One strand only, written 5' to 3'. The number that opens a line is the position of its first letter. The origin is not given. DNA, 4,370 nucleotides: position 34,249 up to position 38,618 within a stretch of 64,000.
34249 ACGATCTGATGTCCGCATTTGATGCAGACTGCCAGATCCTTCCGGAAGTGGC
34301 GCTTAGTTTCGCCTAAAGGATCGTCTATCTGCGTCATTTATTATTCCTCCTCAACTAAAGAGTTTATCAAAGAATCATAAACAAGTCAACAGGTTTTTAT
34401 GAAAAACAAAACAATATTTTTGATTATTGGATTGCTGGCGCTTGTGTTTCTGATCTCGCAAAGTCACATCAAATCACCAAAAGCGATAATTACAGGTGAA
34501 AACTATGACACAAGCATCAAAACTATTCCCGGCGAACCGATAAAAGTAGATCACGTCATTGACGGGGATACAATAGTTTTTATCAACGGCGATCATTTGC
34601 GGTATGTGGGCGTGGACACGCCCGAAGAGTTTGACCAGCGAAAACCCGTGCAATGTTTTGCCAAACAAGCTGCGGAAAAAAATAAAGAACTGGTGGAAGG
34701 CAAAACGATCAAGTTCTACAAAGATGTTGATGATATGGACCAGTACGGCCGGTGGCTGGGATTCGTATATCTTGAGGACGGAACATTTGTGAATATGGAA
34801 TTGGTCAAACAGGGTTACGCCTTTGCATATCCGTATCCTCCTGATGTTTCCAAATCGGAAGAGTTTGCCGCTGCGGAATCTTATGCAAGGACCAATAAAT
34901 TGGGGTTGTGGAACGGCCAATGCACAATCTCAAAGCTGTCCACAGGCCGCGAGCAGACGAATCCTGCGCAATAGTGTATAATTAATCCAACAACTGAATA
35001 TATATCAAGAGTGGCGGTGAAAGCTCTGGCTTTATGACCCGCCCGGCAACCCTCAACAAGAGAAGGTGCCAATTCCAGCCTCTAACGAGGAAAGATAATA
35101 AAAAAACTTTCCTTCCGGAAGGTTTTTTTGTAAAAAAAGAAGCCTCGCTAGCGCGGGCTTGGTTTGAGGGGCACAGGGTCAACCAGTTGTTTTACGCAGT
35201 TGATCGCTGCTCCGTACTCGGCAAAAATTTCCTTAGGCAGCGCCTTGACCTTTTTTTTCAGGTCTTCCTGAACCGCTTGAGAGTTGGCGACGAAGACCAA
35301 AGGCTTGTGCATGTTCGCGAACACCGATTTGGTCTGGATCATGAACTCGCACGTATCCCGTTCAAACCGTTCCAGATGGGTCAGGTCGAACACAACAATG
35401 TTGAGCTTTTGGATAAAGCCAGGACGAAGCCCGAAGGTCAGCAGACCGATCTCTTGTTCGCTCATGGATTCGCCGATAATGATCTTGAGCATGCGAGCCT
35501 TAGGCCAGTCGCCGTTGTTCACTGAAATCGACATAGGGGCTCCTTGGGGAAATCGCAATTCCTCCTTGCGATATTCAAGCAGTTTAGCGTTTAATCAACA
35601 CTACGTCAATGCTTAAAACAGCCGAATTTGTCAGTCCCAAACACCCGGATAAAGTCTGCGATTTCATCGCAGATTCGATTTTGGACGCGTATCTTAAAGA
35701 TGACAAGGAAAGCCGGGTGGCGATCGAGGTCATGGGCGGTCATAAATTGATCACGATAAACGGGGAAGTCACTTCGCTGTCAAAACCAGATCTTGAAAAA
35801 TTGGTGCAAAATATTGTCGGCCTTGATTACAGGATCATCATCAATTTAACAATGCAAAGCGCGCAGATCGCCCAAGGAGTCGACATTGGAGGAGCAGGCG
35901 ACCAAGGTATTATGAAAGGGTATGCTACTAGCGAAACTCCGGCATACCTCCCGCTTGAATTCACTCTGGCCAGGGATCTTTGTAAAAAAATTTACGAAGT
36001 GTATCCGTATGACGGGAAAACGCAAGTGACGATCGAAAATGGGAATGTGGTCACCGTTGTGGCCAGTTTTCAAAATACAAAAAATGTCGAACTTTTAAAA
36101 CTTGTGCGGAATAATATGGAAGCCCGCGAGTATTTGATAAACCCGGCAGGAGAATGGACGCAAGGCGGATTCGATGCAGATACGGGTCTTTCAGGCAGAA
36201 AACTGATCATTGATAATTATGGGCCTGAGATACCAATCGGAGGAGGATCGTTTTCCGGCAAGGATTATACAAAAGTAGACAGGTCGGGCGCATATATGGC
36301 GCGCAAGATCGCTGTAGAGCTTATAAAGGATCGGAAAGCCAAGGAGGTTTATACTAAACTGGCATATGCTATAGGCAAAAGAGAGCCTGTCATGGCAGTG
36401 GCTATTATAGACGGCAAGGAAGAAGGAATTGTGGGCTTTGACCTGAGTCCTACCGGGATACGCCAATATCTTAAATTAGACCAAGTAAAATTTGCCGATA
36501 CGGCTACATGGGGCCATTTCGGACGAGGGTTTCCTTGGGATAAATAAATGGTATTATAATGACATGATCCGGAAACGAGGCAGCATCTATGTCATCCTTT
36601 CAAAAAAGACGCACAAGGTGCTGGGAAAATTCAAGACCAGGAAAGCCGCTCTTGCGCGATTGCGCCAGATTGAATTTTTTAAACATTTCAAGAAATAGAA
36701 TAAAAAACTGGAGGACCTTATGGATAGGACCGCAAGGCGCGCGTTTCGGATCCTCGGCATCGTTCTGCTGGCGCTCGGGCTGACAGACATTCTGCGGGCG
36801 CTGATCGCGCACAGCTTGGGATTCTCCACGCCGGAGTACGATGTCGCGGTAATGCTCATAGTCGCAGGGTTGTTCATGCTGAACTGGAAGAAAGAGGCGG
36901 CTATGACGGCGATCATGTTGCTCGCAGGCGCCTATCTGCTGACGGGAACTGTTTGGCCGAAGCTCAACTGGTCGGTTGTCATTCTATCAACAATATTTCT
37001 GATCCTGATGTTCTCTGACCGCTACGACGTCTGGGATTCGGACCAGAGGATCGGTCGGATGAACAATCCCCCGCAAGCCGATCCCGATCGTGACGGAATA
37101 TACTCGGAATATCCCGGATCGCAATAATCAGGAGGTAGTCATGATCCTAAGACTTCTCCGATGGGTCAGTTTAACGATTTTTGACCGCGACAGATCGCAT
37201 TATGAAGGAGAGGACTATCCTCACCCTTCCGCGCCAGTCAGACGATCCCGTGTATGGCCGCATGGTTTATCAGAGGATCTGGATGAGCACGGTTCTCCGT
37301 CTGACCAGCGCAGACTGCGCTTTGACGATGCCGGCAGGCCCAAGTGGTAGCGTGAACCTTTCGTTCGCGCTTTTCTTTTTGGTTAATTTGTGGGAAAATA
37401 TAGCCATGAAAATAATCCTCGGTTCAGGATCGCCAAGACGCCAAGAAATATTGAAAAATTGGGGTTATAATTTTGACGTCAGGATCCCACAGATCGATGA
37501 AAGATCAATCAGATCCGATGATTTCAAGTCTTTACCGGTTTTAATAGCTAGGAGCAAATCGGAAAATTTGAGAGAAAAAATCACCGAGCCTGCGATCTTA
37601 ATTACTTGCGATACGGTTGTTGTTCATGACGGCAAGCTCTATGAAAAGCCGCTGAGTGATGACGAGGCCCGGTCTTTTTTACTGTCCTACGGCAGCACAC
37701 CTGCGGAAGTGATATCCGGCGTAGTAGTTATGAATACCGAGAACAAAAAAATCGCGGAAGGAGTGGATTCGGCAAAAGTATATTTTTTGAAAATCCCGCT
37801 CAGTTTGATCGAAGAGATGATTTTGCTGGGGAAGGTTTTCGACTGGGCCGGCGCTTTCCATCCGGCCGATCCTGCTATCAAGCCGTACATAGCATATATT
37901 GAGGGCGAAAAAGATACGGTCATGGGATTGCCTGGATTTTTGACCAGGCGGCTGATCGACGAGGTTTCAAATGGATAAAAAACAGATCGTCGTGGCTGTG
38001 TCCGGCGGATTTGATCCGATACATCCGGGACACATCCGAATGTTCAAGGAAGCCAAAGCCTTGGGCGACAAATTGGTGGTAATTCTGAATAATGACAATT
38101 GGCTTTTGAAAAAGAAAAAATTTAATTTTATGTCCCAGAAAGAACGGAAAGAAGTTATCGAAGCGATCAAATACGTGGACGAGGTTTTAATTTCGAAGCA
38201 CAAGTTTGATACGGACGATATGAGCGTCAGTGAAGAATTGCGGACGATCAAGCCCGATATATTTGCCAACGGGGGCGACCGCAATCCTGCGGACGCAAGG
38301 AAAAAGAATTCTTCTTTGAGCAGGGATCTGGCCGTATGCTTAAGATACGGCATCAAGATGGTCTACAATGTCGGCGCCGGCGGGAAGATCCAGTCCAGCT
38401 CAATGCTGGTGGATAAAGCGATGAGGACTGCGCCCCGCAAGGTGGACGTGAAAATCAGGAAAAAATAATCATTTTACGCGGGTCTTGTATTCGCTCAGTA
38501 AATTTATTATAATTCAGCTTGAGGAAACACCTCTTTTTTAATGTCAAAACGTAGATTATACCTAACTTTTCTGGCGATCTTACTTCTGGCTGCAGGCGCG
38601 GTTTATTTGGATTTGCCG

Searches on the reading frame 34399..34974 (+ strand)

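Call 64: search_protein_families(library=pfam, proteins=[window:34399-34974:+], max_evalue=0.001)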
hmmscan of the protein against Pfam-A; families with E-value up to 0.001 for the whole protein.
window:34399-34974:+ (191 aa): 1 family
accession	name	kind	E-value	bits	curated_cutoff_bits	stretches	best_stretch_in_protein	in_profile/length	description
PF00565.23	SNase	-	5.6e-24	85.1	21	1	67-172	2-106/107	Staphylococcal nuclease homologue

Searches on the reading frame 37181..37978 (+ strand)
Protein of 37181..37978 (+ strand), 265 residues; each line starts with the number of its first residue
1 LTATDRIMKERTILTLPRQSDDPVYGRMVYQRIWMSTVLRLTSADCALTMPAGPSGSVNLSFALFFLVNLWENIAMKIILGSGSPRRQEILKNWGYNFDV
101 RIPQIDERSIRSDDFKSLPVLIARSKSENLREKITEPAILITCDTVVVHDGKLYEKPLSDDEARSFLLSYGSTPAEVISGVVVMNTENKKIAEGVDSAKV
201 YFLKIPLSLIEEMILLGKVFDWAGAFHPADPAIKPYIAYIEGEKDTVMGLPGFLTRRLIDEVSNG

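Call 64: search_protein_families(library=pfam, proteins=[window:37181-37978:+], max_evalue=0.001)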
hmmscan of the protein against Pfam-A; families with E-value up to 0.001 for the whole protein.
window:37181-37978:+ (265 aa): 1 family
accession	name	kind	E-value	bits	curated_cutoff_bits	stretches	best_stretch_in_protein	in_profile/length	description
PF02545.19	Maf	-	1.4e-37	129.6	27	1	77-261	1-186/187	Maf-like protein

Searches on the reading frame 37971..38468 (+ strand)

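Call 64: search_protein_families(library=pfam, proteins=[window:37971-38468:+], max_evalue=0.001)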
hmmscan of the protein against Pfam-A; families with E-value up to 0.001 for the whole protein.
window:37971-38468:+ (165 aa): 2 families
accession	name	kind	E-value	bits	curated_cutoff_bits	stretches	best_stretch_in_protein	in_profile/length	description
PF01467.32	CTP_transf_like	-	1.1e-16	61.7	21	1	11-103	3-89/133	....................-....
PF06574.18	FAD_syn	-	0.00038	20.8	27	1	4-88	6-96/158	FAD synthetase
